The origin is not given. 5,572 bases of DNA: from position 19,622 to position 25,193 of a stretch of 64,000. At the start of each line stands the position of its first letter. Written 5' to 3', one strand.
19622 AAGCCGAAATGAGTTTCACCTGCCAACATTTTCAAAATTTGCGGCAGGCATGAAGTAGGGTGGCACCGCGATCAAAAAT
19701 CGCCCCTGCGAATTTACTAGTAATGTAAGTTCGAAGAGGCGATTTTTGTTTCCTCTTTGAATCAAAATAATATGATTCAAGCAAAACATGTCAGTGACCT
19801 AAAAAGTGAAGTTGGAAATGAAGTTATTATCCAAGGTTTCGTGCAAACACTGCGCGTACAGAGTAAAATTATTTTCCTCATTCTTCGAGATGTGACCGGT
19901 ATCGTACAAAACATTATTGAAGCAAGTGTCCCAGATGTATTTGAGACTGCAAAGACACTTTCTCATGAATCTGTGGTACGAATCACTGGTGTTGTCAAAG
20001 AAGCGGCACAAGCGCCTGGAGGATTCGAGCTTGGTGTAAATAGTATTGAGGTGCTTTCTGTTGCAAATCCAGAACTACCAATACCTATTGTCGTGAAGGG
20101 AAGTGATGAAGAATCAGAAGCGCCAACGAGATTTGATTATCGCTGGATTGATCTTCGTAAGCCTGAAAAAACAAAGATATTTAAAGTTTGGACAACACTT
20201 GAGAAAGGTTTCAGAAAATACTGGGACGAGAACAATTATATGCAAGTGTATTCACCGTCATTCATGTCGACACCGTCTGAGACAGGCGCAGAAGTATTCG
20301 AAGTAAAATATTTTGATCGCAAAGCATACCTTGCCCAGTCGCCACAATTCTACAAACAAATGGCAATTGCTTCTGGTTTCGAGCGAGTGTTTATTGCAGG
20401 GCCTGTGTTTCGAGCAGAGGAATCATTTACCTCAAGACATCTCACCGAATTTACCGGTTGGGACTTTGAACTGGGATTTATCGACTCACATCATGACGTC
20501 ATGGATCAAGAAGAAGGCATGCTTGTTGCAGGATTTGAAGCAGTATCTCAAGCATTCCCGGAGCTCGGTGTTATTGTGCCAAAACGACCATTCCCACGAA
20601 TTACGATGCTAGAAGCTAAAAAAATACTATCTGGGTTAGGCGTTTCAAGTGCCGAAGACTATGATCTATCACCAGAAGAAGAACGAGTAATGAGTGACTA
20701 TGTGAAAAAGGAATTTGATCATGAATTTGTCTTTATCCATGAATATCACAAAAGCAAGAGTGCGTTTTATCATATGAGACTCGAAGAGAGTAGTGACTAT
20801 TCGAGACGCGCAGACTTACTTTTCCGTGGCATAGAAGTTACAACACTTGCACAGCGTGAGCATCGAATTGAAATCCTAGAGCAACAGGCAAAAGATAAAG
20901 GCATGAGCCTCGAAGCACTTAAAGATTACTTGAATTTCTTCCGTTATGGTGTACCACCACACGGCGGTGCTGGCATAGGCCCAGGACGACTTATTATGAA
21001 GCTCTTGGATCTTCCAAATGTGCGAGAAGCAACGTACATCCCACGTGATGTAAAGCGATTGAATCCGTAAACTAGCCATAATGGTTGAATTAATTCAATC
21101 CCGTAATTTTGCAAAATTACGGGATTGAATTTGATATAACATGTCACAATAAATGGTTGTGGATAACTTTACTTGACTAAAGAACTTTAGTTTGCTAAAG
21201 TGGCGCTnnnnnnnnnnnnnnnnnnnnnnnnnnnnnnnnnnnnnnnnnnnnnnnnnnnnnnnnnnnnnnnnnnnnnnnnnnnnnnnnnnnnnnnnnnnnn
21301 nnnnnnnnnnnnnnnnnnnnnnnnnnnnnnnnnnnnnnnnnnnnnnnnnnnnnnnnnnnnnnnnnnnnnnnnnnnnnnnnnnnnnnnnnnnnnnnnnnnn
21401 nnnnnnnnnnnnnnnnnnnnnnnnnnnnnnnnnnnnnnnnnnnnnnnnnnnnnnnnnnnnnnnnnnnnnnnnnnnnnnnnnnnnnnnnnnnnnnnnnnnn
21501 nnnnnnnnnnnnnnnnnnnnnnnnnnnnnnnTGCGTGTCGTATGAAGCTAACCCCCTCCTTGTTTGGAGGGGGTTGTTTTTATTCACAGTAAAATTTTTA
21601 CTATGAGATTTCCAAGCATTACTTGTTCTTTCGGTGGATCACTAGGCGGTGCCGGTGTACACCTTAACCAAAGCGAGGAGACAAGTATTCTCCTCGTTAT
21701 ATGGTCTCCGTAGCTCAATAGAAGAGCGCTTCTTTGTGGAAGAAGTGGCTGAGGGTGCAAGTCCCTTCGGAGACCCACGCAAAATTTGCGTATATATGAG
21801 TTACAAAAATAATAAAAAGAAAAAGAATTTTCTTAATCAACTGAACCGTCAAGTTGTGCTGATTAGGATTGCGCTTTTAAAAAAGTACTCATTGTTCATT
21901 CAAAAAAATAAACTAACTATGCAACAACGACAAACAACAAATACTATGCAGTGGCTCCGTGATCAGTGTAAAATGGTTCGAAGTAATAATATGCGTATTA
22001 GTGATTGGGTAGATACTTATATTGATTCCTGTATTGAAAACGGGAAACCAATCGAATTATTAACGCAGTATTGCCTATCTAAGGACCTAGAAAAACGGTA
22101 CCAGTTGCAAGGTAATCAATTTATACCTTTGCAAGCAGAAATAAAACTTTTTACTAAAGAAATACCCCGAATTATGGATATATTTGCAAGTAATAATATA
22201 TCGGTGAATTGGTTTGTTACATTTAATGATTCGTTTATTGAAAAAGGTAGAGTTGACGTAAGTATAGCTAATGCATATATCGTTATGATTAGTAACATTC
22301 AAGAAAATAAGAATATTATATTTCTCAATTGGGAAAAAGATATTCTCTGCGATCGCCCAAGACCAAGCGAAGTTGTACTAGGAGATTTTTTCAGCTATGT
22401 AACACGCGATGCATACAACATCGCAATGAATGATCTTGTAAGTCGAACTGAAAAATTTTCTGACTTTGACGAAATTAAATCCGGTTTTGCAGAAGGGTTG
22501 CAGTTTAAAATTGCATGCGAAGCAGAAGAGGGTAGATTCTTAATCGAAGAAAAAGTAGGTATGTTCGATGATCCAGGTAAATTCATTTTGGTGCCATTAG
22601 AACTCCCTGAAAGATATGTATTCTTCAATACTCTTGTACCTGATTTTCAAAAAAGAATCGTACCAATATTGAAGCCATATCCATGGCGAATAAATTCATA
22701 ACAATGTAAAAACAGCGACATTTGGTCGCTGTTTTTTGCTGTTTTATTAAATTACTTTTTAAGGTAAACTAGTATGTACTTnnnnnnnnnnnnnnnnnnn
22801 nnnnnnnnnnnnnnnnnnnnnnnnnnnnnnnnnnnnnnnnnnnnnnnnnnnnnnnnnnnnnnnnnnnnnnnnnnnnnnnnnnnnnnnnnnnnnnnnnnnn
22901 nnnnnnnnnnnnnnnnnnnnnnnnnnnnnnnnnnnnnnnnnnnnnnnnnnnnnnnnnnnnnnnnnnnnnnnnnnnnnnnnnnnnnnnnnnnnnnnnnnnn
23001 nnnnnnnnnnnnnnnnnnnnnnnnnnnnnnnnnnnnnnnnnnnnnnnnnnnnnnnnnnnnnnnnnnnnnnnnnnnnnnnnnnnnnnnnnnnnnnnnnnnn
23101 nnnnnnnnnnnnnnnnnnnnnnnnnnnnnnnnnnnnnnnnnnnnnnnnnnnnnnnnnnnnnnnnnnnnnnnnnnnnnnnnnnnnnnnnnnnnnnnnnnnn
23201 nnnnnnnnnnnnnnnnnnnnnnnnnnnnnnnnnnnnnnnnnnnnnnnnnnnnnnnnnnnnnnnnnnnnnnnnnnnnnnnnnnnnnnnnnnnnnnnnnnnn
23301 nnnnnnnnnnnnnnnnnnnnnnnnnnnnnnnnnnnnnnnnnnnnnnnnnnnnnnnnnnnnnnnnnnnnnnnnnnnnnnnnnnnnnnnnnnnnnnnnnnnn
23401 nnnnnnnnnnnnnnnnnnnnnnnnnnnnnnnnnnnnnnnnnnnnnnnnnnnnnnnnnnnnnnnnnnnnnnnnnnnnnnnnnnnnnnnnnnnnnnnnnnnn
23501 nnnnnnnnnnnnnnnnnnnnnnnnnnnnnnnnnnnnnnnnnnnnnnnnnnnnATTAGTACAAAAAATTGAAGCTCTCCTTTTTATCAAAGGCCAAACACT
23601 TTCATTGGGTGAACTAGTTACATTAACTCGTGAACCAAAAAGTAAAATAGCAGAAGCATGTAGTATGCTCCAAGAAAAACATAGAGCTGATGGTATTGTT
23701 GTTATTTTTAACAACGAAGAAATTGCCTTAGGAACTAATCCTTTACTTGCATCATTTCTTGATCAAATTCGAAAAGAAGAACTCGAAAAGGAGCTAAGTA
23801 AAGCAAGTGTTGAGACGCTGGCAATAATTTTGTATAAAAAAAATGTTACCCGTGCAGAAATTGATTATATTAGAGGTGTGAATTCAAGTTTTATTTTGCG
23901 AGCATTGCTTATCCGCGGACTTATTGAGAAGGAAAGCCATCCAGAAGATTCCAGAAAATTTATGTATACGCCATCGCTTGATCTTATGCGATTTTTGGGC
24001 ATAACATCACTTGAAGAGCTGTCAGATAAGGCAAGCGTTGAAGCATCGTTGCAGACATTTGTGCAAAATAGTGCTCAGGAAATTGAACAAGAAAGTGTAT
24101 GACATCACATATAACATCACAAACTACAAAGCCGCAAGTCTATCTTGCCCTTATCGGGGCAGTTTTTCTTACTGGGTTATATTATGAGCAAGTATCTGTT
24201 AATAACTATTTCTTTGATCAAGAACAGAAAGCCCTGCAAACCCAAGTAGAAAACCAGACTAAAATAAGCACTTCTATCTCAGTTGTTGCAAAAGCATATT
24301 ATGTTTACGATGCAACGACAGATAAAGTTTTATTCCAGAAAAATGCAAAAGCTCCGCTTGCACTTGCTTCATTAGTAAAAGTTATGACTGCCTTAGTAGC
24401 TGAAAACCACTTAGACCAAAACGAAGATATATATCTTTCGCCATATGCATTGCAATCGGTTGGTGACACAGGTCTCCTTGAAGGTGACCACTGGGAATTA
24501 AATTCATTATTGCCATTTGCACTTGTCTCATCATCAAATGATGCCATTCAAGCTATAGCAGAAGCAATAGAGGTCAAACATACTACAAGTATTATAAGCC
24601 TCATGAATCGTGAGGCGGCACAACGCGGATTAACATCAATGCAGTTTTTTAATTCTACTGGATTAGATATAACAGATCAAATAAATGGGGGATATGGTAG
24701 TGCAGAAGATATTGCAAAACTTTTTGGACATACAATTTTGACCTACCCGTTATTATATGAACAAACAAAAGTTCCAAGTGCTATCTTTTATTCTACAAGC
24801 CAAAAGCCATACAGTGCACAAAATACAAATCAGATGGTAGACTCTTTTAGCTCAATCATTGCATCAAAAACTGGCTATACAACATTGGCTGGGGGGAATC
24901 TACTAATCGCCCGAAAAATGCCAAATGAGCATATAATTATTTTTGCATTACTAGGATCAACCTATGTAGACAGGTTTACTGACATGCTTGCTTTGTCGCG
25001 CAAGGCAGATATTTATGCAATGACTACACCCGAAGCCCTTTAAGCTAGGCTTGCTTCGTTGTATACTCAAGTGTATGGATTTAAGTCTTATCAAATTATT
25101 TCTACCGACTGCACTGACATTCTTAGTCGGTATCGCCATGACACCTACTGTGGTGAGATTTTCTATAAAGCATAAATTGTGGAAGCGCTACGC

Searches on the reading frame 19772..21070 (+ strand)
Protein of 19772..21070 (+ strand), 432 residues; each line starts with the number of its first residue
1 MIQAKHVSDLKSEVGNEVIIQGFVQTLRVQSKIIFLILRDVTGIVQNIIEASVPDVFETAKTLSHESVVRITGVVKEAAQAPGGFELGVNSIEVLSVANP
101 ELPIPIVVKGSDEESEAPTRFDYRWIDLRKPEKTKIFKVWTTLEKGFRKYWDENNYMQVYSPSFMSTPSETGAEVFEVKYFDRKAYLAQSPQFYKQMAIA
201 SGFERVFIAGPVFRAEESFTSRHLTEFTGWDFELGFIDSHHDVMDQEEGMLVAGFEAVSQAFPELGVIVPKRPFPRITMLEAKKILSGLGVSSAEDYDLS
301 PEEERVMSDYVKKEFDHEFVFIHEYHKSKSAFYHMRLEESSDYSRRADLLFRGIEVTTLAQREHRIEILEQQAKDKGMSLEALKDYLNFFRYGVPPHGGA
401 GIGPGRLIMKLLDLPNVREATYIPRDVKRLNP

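Call 10: search_protein_families(library=pfam, proteins=[window:19772-21070:+])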
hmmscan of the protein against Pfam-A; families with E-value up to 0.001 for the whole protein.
window:19772-21070:+ (432 aa): 2 families
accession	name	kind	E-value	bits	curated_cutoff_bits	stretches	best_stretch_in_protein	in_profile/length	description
PF00152.25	tRNA-synt_2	-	2.7e-71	240.6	25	1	119-426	4-307/308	tRNA synthetases class II (D, K and N)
PF01336.31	tRNA_anti-codon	-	1.2e-12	48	27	1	18-95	1-75/75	OB-fold nucleic acid binding domain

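Call 11: search_protein_families(library=ncbifam, proteins=[window:19772-21070:+])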
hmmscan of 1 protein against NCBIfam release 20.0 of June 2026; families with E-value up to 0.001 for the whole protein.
window:19772-21070:+ (432 aa): 16 families
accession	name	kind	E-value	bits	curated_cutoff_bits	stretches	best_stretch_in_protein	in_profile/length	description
NF003483.0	PRK05159.1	equivalog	3e-136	454.8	353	1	3-432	4-438/438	aspartate--tRNA(Asn) ligase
TIGR00458.1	aspS_nondisc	equivalog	1e-112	377.3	368.4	1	8-432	4-428/428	aspartate--tRNA(Asn) ligase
NF003037.0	PRK03932.1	equivalog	2.8e-66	224.3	414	1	10-431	11-450/451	asparagine--tRNA ligase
TIGR00457.1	asnS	equivalog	4.2e-62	210.4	342.6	1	7-431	8-454/455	asparagine--tRNA ligase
NF001750.0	PRK00476.1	equivalog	1.4e-53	182.1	443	2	11-282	14-282/590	aspartate--tRNA ligase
TIGR00459.1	aspS_bact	equivalog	1.4e-46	159.1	373.85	2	5-282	5-277/586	aspartate--tRNA ligase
NF009460.0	PRK12820.1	equivalog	3.9e-34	117.8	1379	2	11-284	31-312/723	bifunctional aspartyl-tRNA synthetase/aspartyl/glutamyl-tRNA amidotransferase subunit C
NF001756.1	PRK00484.1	subfamily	1.1e-31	110.1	468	1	11-424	47-483/488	lysine--tRNA ligase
TIGR00499.1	lysS_bact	equivalog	1.8e-30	106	427.6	2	12-297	50-338/496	lysine--tRNA ligase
NF005052.0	PRK06462.1-1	equivalog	6.6e-27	94.5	368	1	119-425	33-345/353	asparagine synthetase A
NF005054.0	PRK06462.1-4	equivalog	7.1e-22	77.9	309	1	130-425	18-310/318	asparagine synthetase A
NF009101.0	PRK12445.1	subfamily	6.7e-18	64.5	1026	1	4-423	55-498/505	lysine--tRNA ligase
TIGR00462.1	genX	equivalog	4.1e-16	59.3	286.9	1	143-419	7-300/304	EF-P lysine aminoacylase EpmA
NF002821.0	PRK02983.1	equivalog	3.1e-15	55.3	742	1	9-228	653-870/1102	bifunctional lysylphosphatidylglycerol synthetase/lysine--tRNA ligase LysX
NF006828.0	PRK09350.1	equivalog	2.2e-10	40.3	264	1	142-422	21-319/325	elongation factor P--(R)-beta-lysine ligase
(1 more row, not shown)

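Call 12: find_related_loci(query=window:19772-21070:+, collection=genome_contigs, flank=10000)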
Query window:19772-21070:+ (432 aa) in genome_contigs; peptide patterns used: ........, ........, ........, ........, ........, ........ (x = any residue, [..] = any of these).
61 stretches matched a pattern; 31 encode a relative of the query (tblastn E <= 1e-3); 30 distinct loci.
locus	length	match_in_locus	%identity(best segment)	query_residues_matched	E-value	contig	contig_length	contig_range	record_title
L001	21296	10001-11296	80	1-432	0e+0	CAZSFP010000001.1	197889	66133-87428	MAG TPA_asm: uncultured Candidatus Saccharibacteria bacterium isolate SRP342105_co1_388 genome assembly, contig: NODE_65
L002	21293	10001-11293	81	1-432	0e+0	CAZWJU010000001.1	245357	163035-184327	MAG TPA_asm: uncultured Candidatus Saccharibacteria bacterium isolate SRP278252_co2_131 genome assembly, contig: NODE_33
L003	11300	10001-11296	79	1-432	0e+0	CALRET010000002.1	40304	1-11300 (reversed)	MAG: Candidatus Nomurabacteria bacterium isolate MaH-04nov19-107 genome assembly, contig: MaH-04nov19-C2167, whole genom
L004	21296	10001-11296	77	1-432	0e+0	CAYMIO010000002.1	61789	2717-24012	MAG TPA_asm: uncultured Candidatus Saccharibacteria bacterium isolate SRP219642_co7_72 genome assembly, contig: NODE_628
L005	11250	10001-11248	80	1-417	0e+0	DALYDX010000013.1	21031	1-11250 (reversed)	MAG TPA_asm: Candidatus Paceibacterota bacterium isolate CTOTU14238 NODE_547_length_21031_cov_13.422531, whole genome sh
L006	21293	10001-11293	77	2-432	0e+0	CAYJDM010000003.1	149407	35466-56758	MAG TPA_asm: uncultured Candidatus Saccharibacteria bacterium isolate ERP123247_co1_51 genome assembly, contig: NODE_43_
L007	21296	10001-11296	97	1-432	0e+0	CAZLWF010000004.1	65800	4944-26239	MAG TPA_asm: uncultured Candidatus Saccharibacteria bacterium isolate SRP278252_co2_214 genome assembly, contig: NODE_67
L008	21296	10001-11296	73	1-432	0e+0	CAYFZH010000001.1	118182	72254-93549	MAG TPA_asm: uncultured Candidatus Saccharibacteria bacterium isolate ERP113451_co1_12 genome assembly, contig: NODE_67_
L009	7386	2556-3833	78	6-432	0e+0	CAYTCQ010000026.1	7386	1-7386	MAG TPA_asm: uncultured Candidatus Saccharibacteria bacterium isolate SRP135725_co1_32 genome assembly, contig: NODE_148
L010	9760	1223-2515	72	1-432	0e+0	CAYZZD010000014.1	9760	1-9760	MAG TPA_asm: uncultured Candidatus Saccharibacteria bacterium isolate SRP135725_co1_105 genome assembly, contig: NODE_98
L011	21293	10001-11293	73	1-432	0e+0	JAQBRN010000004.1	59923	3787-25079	MAG: Parcubacteria group bacterium isolate RYN_400 scaffold_1246267, whole genome shotgun sequence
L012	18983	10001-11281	73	7-432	0e+0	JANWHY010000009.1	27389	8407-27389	MAG: Candidatus Paceibacterota bacterium isolate CRAIB_MAG27 c_000000107414, whole genome shotgun sequence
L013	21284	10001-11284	71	6-432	0e+0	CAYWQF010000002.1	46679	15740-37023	MAG TPA_asm: uncultured Candidatus Saccharibacteria bacterium isolate SRP292972_co3_134 genome assembly, contig: NODE_57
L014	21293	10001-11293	72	1-432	0e+0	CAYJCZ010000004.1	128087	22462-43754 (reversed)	MAG TPA_asm: uncultured Candidatus Saccharibacteria bacterium isolate ERP123247_co1_110 genome assembly, contig: NODE_60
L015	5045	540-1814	73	6-432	0e+0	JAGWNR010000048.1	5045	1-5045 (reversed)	MAG: Patescibacteria group bacterium isolate REEB237 contig-150_26365, whole genome shotgun sequence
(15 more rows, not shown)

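Call 63: find_homologous_proteins(query=window:19772-21070:+, max_evalue=1e-100)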
Query window:19772-21070:+ (432 aa): 4113 proteins with E <= 1e-100 among 8000 candidates; the best 120 are listed.
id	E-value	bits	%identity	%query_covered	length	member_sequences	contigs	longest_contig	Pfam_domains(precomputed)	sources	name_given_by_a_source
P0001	4.2e-286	966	100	100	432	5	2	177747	PF01336.32,PF00152.26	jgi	jgi:nondiscriminating aspartyl-tRNA synthetase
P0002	1.1e-283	958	98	100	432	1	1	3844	PF01336.32,PF00152.26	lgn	-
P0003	8.1e-237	804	79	100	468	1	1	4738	PF01336.32,PF00152.26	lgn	-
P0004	2.4e-236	802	80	100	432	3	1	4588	PF01336.32,PF00152.26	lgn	-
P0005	8.2e-236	801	81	100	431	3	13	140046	PF01336.32,PF00152.26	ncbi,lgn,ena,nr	ncbi:MAG: aspartate--tRNA(Asn) ligase [Candidatus Pacebacteria bacterium]|nr:aspartate--tRNA(Asn) li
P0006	2.5e-235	799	79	100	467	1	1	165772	PF01336.32,PF00152.26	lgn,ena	-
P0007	4.1e-235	798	81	100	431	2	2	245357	PF01336.32,PF00152.26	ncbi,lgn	-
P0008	3.2e-234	795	79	100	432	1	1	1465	PF01336.32,PF00152.26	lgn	-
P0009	9.8e-234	794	80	100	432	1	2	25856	PF01336.32,PF00152.26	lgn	-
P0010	1.3e-233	793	79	100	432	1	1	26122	PF01336.32,PF00152.26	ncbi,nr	ncbi:aspartate--tRNA(Asn) ligase [Candidatus Nomurabacteria bacterium]|nr:aspartate--tRNA(Asn) ligas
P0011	3.9e-233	792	80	100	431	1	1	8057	PF01336.32,PF00152.26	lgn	-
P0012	5.8e-233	791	78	100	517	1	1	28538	PF01336.32,PF00152.26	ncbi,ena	-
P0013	7.7e-233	791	79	100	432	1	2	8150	PF01336.32,PF00152.26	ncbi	-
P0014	7.9e-233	791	78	100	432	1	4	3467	PF01336.32,PF00152.26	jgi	jgi:nondiscriminating aspartyl-tRNA synthetase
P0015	8.5e-233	791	80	100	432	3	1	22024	PF01336.32,PF00152.26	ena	-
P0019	1.7e-231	787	79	100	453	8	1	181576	PF01336.32,PF00152.26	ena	-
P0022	1.9e-228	776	77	100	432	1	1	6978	PF01336.32,PF00152.26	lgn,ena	-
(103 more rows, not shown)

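Call 64: find_encoding_contigs(protein=P0003, flank=1200, max_places=1)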
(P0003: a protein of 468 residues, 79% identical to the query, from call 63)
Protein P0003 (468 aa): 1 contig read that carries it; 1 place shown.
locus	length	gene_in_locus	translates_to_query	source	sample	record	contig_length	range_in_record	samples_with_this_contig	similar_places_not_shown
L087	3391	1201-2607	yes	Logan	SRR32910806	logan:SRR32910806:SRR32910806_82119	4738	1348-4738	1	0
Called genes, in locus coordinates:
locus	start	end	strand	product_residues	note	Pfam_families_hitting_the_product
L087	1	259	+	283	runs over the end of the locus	PF13427:AadA_C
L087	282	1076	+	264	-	PF03328:HpcH_HpaI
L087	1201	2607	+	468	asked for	PF01336:tRNA_anti-codon, PF00152:tRNA-synt_2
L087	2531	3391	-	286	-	?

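Call 65: find_encoding_contigs(protein=P0004, flank=1200, max_places=1)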
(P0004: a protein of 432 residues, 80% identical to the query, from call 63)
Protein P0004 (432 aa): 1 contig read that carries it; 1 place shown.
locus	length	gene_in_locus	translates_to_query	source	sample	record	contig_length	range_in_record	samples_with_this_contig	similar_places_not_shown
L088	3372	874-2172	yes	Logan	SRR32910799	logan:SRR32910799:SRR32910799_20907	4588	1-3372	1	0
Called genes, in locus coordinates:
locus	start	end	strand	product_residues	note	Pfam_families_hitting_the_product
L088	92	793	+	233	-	-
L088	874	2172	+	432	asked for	PF01336:tRNA_anti-codon, PF00152:tRNA-synt_2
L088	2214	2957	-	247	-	-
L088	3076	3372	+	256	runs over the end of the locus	PF02616:SMC_ScpA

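Call 66: find_encoding_contigs(protein=P0006, flank=1200, max_places=1)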
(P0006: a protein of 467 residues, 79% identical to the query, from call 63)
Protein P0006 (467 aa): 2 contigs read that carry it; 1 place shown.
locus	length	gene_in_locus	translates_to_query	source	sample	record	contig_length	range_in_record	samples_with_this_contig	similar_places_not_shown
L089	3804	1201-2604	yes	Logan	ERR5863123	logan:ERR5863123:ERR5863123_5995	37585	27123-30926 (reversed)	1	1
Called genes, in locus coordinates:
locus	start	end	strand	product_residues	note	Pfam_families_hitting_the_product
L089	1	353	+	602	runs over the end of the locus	PF00664:ABC_membrane (weak), PF00005:ABC_tran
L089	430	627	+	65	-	-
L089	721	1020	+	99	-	-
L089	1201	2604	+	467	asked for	PF01336:tRNA_anti-codon, PF00152:tRNA-synt_2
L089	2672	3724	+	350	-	-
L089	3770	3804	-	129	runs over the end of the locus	-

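Call 67: find_encoding_contigs(protein=P0009, flank=1200, max_places=1)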
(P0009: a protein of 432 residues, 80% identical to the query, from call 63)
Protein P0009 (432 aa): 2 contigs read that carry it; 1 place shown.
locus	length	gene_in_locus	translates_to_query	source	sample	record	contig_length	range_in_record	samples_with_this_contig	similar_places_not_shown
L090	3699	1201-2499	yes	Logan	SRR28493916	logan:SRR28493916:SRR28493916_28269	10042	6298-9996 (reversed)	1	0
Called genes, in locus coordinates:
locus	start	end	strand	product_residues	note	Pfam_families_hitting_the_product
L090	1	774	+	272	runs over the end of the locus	?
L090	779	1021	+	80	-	-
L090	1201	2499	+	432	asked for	PF01336:tRNA_anti-codon, PF00152:tRNA-synt_2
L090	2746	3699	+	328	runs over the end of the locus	-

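Call 68: find_encoding_contigs(protein=P0011, flank=1200, max_places=1)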
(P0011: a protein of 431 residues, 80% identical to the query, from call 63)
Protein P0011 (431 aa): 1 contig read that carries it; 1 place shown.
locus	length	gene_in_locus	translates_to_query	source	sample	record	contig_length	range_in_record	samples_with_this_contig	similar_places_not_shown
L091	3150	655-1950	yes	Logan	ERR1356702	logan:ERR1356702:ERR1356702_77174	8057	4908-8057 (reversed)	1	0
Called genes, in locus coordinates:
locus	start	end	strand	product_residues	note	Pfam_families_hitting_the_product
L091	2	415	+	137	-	?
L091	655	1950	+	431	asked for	PF01336:tRNA_anti-codon, PF00152:tRNA-synt_2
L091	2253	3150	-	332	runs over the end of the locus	PF01244:Peptidase_M19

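Call 69: find_encoding_contigs(protein=P0012, flank=1200, max_places=1)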
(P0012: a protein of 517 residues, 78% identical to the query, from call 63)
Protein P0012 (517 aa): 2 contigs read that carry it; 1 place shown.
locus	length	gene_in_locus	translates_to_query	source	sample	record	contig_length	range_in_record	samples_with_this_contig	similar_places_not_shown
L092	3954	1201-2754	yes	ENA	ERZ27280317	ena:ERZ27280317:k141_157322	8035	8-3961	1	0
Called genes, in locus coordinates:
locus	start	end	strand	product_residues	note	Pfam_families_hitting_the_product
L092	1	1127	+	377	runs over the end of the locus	?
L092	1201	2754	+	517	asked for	PF01336:tRNA_anti-codon, PF00152:tRNA-synt_2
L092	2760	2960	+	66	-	-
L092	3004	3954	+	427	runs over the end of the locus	PF01546:Peptidase_M20, PF07687:M20_dimer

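Call 70: find_encoding_contigs(protein=P0013, flank=1200, max_places=1)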
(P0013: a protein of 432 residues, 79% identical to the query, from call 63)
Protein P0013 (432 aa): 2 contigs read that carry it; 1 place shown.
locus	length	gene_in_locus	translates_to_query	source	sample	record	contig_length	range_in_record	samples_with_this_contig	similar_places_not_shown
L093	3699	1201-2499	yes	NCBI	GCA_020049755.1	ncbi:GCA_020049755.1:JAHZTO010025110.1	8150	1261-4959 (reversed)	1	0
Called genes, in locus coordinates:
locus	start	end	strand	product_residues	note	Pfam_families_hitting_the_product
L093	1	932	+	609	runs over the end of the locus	PF00664:ABC_membrane, PF00005:ABC_tran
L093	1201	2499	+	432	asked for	PF01336:tRNA_anti-codon, PF00152:tRNA-synt_2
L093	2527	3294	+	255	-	PF02616:SMC_ScpA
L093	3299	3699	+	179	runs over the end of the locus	PF04079:SMC_ScpB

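Call 71: find_encoding_contigs(protein=P0015, flank=1200, max_places=1)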
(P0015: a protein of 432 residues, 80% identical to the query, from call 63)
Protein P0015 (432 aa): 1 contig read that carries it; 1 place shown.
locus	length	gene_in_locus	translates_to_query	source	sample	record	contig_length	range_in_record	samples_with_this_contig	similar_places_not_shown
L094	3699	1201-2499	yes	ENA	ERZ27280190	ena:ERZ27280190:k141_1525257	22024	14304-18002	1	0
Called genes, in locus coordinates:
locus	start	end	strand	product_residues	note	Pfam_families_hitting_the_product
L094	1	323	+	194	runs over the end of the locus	PF01025:GrpE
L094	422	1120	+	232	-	-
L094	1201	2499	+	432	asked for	PF01336:tRNA_anti-codon, PF00152:tRNA-synt_2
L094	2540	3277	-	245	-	-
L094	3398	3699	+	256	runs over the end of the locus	PF02616:SMC_ScpA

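Call 72: find_encoding_contigs(protein=P0019, flank=1200, max_places=1)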
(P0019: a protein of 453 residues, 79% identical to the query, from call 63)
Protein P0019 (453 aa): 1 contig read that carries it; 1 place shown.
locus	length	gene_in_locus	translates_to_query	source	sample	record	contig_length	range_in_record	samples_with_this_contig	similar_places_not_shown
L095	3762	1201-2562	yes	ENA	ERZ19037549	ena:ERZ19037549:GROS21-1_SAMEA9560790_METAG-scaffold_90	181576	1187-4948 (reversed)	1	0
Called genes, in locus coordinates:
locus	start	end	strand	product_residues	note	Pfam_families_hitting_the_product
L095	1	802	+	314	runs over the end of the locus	PF00579:tRNA-synt_1b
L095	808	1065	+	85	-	-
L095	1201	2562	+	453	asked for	PF01336:tRNA_anti-codon, PF00152:tRNA-synt_2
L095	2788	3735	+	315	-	-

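Call 73: find_encoding_contigs(protein=P0022, flank=1200, max_places=1)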
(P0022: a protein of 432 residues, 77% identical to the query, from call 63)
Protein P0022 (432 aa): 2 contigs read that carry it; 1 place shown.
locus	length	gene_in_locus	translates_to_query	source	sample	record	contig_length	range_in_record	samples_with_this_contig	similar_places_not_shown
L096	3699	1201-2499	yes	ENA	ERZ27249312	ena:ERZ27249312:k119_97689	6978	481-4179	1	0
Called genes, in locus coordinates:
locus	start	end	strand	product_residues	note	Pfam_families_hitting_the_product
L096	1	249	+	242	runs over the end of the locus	?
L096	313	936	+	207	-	-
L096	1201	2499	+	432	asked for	PF01336:tRNA_anti-codon, PF00152:tRNA-synt_2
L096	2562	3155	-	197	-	-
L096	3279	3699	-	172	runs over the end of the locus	PF00583:Acetyltransf_1 (weak), PF13508:Acetyltransf_7 (weak)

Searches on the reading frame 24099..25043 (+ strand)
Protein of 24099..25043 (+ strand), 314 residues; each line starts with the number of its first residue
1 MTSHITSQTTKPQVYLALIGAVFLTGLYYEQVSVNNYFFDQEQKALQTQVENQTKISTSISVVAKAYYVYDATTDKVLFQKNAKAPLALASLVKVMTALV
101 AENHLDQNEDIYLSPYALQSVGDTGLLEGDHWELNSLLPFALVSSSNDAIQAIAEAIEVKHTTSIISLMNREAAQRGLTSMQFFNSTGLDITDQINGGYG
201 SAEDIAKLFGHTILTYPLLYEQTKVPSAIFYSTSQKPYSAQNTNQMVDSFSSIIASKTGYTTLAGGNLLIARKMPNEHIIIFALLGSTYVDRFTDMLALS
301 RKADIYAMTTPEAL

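Call 53: search_protein_families(library=pfam, max_evalue=0.00001, proteins=[window:24099-25043:+])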
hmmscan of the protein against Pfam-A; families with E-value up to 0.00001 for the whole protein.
window:24099-25043:+ (314 aa): 1 family
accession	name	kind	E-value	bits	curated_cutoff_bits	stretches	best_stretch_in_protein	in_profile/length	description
PF00768.25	Peptidase_S11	-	1.2e-29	103.9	27.6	1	59-281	7-231/239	D-alanyl-D-alanine carboxypeptidase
